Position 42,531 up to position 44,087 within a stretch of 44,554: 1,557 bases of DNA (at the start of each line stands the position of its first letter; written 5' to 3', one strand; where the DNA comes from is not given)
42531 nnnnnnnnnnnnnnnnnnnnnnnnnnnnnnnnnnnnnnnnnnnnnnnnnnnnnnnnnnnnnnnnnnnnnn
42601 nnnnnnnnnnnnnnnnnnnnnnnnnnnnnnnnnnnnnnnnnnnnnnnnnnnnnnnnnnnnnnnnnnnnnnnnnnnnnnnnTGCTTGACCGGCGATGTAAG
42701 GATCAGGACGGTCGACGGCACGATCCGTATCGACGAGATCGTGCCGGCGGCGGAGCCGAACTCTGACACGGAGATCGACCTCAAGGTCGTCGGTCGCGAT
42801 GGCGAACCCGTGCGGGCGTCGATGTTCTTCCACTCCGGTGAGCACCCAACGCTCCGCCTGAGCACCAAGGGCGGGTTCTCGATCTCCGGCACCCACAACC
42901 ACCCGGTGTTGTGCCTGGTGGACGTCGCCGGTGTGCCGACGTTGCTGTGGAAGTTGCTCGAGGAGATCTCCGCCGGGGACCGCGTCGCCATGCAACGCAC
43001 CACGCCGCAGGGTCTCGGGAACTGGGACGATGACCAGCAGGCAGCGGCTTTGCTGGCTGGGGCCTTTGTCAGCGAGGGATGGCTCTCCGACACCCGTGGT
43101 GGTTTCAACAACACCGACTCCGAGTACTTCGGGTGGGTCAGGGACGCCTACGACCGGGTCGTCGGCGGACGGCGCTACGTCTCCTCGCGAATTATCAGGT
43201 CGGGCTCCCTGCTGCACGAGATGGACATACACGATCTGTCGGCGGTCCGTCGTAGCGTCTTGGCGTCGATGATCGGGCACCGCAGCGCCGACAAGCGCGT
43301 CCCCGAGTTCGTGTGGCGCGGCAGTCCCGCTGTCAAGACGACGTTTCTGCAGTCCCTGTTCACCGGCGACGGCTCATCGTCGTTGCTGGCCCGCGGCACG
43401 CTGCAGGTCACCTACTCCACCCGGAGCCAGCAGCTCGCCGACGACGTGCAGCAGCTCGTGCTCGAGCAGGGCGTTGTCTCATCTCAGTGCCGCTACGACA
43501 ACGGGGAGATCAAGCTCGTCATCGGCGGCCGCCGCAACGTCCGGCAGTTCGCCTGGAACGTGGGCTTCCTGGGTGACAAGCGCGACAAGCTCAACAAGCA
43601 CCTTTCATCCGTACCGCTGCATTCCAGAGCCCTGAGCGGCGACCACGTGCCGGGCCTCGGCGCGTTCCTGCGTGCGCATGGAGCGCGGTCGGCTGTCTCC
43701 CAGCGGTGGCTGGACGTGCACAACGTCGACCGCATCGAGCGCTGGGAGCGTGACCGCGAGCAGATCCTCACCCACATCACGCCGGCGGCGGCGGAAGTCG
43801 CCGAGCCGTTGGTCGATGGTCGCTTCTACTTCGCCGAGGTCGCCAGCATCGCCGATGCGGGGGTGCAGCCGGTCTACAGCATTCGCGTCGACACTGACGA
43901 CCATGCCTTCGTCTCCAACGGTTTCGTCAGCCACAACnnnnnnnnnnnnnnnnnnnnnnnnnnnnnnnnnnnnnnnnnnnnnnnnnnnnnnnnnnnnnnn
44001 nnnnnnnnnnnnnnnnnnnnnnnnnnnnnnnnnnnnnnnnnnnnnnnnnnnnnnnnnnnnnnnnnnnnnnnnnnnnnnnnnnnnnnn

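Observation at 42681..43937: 419-codon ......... intein splits gyrA directly after the catalytic tyrosine (gene invisible in the ORF track)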

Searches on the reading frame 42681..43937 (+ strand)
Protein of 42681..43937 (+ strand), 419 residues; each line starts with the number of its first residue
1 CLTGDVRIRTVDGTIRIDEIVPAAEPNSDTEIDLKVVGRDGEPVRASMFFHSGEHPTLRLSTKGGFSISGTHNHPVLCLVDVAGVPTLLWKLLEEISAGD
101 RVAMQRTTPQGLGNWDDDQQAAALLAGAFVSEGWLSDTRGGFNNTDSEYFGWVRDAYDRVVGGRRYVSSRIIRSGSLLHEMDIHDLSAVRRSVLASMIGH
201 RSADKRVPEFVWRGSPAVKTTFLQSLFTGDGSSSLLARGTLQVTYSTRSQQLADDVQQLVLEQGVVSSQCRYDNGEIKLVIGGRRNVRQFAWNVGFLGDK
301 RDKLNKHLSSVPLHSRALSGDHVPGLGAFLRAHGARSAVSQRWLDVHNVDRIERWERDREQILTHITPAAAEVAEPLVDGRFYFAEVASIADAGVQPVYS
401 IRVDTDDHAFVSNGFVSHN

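Call 4: search_protein_families(library=pfam, proteins=[window:42681-43937:+], max_evalue=0.01)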
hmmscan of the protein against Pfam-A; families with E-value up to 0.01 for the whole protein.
window:42681-43937:+ (419 aa): 2 families
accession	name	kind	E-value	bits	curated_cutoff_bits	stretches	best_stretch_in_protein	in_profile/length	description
PF14528.11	LAGLIDADG_3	-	3.7e-13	50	22.5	1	219-295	3-82/82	LAGLIDADG-like domain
PF14890.11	Intein_splicing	-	1.3e-06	28.8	35.8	1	15-419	10-155/155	Intein splicing domain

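Call 5: search_protein_families(library=ncbifam, proteins=[window:42681-43937:+], max_evalue=0.01)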
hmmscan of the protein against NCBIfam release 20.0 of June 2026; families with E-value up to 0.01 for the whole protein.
window:42681-43937:+ (419 aa): 10 families
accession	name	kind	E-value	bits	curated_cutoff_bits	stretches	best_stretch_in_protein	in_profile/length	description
NF038098.1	GyrA_w_intein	exception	7.2e-173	577.3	1850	1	1-419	117-537/1232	intein-containing DNA gyrase subunit A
NF005852.0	PRK07773.1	equivalog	1.1e-21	76.9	780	1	1-419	398-826/886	replicative DNA helicase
TIGR01445.1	intein_Nterm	domain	1.2e-08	35.8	24.5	1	1-77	1-82/83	intein N-terminal splicing region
NF006207.0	PRK08332.1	equivalog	4.9e-08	30.7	2400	1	49-268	940-1142/1684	vitamin B12-dependent ribonucleotide reductase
NF011491.0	PRK14898.1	equivalog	6.4e-08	31.1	783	1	179-362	298-479/860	DNA-directed RNA polymerase subunit A''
NF007072.0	PRK09519.1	equivalog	9.4e-07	27.6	1024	1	48-285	298-529/790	intein-containing recombinase RecA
NF038162.1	RtcB_rel_intein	exception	6.7e-06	24.3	1150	1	198-419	332-578/961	intein-containing RtcB family protein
TIGR01443.1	intein_Cterm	domain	3.5e-05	23.9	15.6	1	397-419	1-23/24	intein C-terminal splicing region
NF011418.0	PRK14845.1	equivalog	0.00095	17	756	1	206-307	217-311/1049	translation initiation factor IF-2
NF011303.0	PRK14715.1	equivalog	0.0047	14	1585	1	198-271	1193-1263/1627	DNA-directed DNA polymerase II large subunit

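Call 6: search_solved_structures(query=window:42681-43937:+, max_evalue=0.01, show_alignments=2)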
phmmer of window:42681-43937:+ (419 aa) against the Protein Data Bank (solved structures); distinct sequences matched with E-value up to 0.01: 3.
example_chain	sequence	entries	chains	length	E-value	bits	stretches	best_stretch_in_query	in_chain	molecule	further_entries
1am2_A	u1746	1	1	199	4.1e-55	190.5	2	2-107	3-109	MXE GYRA INTEIN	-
4oz6_A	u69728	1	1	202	5.6e-53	183.5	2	2-107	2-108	Mxe gyrA intein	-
2cw7_A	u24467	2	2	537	4.1e-05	25.8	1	122-281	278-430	Endonuclease PI-PkoII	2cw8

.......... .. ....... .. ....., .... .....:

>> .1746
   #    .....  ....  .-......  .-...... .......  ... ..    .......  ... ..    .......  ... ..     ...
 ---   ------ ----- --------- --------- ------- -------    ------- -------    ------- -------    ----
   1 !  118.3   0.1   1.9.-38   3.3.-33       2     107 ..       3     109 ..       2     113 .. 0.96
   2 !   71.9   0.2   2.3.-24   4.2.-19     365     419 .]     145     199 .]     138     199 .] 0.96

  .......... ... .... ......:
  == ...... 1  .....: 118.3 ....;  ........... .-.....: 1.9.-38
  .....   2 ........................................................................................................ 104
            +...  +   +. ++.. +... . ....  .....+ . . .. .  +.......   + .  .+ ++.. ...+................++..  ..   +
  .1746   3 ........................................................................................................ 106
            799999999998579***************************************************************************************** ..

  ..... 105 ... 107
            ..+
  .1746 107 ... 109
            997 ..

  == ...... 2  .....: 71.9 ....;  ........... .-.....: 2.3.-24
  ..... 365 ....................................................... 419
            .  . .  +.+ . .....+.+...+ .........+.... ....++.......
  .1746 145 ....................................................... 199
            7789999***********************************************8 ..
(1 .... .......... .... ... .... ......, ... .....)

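Call 9: find_homologous_proteins(query=window:42681-43937:+, max_evalue=0.00001)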
Query window:42681-43937:+ (419 aa): 324 proteins with E <= 0.00001 among 8000 candidates; the best 120 are listed.
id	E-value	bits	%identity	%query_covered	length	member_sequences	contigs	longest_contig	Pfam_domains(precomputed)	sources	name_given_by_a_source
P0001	9.1e-280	945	100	100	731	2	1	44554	PF00521.27,PF14528.12,PF14890.12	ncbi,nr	ncbi:MAG: hypothetical protein LH461_03030, partial [Spirochaetaceae bacterium]|nr:hypothetical prot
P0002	1.6e-167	576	62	100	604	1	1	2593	PF00521.27,PF14528.12,PF14890.12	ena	-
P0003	3.9e-161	555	63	100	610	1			PF00521.27,PF14528.12,PF14890.12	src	-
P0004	1.1e-160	553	60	100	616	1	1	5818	PF00521.27,PF14528.12,PF14890.12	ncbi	ncbi:MAG: DNA gyrase subunit A, partial [Actinomycetota bacterium]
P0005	3.1e-153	529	59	100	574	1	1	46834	PF00521.27,PF14528.12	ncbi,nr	ncbi:MAG TPA: DNA gyrase subunit A, partial [Actinomycetota bacterium]|nr:DNA gyrase subunit A [Acti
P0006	2.7e-149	516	59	100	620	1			PF00521.27,PF14528.12,PF14890.12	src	-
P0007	5.3e-149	515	57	100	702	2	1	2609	PF00521.27,PF14528.12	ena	-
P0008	3.1e-148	512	61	92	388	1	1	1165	PF14528.12,PF14890.12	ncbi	ncbi:MAG: LAGLIDADG family homing endonuclease, partial [Pseudonocardiaceae bacterium]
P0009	2.1e-146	506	58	100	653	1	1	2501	PF00521.27,PF14528.12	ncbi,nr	ncbi:MAG: DNA gyrase subunit A, partial [Actinomycetota bacterium]|nr:DNA gyrase subunit A [Actinomy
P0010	8.0e-146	504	59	97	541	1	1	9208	PF00521.27,PF14528.12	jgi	jgi:DNA gyrase subunit A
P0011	1.1e-145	504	56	100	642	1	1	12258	PF00521.27,PF14528.12,PF14890.12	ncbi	ncbi:MAG: DNA gyrase subunit A, partial [Actinomycetota bacterium]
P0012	1.3e-145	503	56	100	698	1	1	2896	PF00521.27,PF14528.12,PF14890.12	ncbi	ncbi:MAG: DNA gyrase subunit A, partial [Geodermatophilaceae bacterium]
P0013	2.3e-145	503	57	100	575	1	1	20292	PF00521.27,PF14528.12,PF14890.12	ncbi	ncbi:MAG TPA: DNA gyrase subunit A, partial [Gaiellaceae bacterium]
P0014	3.9e-145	502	56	100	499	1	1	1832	PF00521.27,PF14528.12,PF14890.12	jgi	jgi:DNA gyrase subunit A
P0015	4.6e-145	502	57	100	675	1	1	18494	PF00521.27,PF14528.12,PF14890.12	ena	-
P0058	3.5e-127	443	85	56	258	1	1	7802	PF14528.12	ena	-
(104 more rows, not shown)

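Call 10: find_related_loci(query=window:42681-43937:+, collection=genome_contigs, flank=3000)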
Query window:42681-43937:+ (419 aa) in genome_contigs; peptide patterns used: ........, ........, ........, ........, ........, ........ (x = any residue, [..] = any of these).
46 stretches matched a pattern; 31 encode a relative of the query (tblastn E <= 1e-3); 31 distinct loci.
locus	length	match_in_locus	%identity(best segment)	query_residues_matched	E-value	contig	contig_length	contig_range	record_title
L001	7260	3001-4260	65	1-419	0e+0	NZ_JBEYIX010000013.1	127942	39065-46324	Micromonospora sp. NPDC006766 NPDC006766_86_F4.ctg-0013, whole genome shotgun sequence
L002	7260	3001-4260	65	1-419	0e+0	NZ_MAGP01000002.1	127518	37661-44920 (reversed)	Micromonospora chalcea strain DSM 43026 Cont10, whole genome shotgun sequence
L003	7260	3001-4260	65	1-419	0e+0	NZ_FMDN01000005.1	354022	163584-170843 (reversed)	Micromonospora halophytica strain DSM 43171, whole genome shotgun sequence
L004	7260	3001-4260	65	1-419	2e-180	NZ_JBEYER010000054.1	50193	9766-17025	Micromonospora sp. NPDC007271 NPDC007271_112_H7.ctg-0054, whole genome shotgun sequence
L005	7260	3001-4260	65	1-419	3e-180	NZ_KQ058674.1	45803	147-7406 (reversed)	Micromonospora sp. HK10 Scaffold26, whole genome shotgun sequence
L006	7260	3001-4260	65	1-419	4e-180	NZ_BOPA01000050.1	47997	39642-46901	Micromonospora gifhornensis strain NBRC 16317 sequence050, whole genome shotgun sequence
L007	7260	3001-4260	65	1-419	5e-180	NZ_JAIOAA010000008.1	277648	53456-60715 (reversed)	Micromonospora sp. PLK6-60 8, whole genome shotgun sequence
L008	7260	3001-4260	65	1-419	7e-179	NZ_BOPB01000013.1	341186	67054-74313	Micromonospora lutea strain NBRC 106530 sequence13, whole genome shotgun sequence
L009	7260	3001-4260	64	1-419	3e-178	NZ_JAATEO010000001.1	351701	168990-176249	Micromonospora thermarum strain HSS6-12 1, whole genome shotgun sequence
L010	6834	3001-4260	64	1-419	2e-178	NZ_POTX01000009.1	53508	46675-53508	Micromonospora endophytica strain DSM 45430 NODE_9_length_53508_cov_41.4047, whole genome shotgun sequence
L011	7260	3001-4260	64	1-419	9e-178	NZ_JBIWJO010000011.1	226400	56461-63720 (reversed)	Micromonospora sp. NPDC093277 NPDC093277_178_E12.ctg-0011, whole genome shotgun sequence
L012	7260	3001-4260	64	1-419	2e-177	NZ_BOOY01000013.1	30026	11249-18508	Spirilliplanes yamanashiensis strain NBRC 15828 sequence13, whole genome shotgun sequence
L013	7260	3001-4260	61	1-419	3e-169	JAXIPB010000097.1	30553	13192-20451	MAG: Micromonosporaceae bacterium isolate Fractures_MAG_08 c_000000007711, whole genome shotgun sequence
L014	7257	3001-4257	62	1-419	1e-167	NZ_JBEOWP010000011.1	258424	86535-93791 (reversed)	Micromonospora sp. NPDC002389 NPDC002389_40_C2.ctg-0011, whole genome shotgun sequence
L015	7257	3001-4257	62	1-419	1e-166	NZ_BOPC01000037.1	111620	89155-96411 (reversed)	Micromonospora qiuiae strain NBRC 106684 sequence037, whole genome shotgun sequence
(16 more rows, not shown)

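Call 20: find_encoding_contigs(protein=P0058, flank=5000, max_places=3)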
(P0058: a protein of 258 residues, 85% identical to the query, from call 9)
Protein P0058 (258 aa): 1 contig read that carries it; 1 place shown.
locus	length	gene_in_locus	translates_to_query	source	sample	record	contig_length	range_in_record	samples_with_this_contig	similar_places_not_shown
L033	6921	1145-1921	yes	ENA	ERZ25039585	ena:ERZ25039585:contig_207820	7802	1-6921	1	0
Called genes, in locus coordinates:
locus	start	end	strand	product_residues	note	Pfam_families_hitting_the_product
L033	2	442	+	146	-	?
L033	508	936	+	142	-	PF00521:DNA_topoisoIV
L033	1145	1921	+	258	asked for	PF14528:LAGLIDADG_3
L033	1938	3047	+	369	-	PF00521:DNA_topoisoIV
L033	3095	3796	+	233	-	PF03989:DNA_gyraseA_C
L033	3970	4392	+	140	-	PF03989:DNA_gyraseA_C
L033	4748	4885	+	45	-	PF12089:DUF3566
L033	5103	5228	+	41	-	-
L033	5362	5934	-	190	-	PF01872:RibD_C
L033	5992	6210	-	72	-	-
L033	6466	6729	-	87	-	-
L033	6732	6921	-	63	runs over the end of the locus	-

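Call 35: predict_structure(alignment_id=A1)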
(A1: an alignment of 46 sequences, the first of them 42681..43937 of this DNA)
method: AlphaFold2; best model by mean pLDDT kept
length: 419 residues; sequences in the alignment: 46
mean_pLDDT: 95.4   pTM: 0.93
mean pLDDT of the five models: 95.4, 95.3, 95.2, 94.6, 94.4
residues with pLDDT >= 90: 390; 70-90: 29; 50-70: 0; < 50: 0
segments of 3 or more residues with pLDDT < 50: none
pLDDT, mean of each block of 10 residues (from residue 1): 97 96 97 96 97 98 98 98 96 98 94 86 98 96 97 98 96 96 97 94 95 96 98 88 96 98 97 96 92 97 95 78 96 96 95 93 97 95 97 98 96 96
secondary structure, 60 per line:
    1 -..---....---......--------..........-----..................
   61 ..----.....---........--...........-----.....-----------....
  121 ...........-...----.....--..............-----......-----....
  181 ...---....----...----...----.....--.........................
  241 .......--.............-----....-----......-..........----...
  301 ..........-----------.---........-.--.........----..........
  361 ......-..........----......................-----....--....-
elements in order: E7-10 E14-16 E28-37 E43-62 E67-71 E75-82 E85-92 E101-105 H117-131 E133-135 E140-144 H147-160 E166-171 E177-183 H187-190 H209-213 H216-230 E231-236 E240-247 H250-262 E268-271 E277-282 H284-293 H298-310 H326-333 H338-346 H352-365 H368-377 E382-403 E409-412 E415-418
